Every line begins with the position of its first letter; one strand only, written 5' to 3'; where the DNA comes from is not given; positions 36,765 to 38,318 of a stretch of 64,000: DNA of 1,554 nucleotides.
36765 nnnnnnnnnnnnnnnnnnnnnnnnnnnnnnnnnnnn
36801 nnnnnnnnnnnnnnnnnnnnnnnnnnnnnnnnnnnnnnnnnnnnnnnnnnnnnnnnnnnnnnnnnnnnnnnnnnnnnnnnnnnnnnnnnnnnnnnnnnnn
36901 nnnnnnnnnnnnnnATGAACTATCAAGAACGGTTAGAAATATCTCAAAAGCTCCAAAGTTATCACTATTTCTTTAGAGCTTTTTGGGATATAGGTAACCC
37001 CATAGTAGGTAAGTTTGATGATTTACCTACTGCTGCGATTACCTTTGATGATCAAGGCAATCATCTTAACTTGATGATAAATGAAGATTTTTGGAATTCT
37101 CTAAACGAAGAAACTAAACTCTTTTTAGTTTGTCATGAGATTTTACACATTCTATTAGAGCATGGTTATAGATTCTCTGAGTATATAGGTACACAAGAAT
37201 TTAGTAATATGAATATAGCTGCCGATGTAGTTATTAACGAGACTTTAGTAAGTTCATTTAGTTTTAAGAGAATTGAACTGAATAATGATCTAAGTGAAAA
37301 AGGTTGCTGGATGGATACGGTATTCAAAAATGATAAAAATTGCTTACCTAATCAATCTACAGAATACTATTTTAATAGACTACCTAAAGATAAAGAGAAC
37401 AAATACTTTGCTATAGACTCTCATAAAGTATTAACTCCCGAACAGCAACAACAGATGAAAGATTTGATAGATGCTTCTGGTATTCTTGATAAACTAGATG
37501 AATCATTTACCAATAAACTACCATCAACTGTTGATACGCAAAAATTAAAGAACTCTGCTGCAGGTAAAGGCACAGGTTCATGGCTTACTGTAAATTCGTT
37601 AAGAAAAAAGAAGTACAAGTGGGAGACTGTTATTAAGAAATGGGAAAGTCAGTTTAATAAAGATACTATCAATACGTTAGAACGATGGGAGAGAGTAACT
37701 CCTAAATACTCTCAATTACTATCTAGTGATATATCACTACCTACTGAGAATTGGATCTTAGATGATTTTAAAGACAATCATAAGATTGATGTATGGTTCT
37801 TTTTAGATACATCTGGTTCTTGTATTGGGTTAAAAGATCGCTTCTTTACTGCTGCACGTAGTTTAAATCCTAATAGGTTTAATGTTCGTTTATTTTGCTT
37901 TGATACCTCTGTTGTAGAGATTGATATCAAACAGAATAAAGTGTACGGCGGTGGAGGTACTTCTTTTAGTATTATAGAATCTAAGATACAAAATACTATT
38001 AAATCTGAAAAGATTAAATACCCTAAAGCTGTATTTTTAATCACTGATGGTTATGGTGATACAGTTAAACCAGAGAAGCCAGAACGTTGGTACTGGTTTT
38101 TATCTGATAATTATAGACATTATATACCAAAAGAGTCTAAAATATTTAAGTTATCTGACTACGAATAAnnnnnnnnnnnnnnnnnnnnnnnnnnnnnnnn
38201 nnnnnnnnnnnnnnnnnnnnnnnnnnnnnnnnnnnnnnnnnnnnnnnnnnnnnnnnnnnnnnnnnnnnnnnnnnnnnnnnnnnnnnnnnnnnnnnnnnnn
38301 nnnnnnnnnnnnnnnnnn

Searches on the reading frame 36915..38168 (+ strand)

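Call 18: search_protein_families(library=pfam, proteins=[window:36915-38168:+], max_evalue=0.001)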
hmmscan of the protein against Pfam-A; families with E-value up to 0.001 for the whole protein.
window:36915-38168:+ (417 aa): 2 families
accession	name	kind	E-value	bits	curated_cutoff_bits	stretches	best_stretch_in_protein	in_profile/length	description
PF13203.12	DUF2201_N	-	6.6e-09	36.2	23.2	1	44-113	38-101/271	Putative metallopeptidase domain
PF18894.6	PhageMetallopep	-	0.00036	21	23.7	1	18-84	32-97/134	Putative phage metallopeptidase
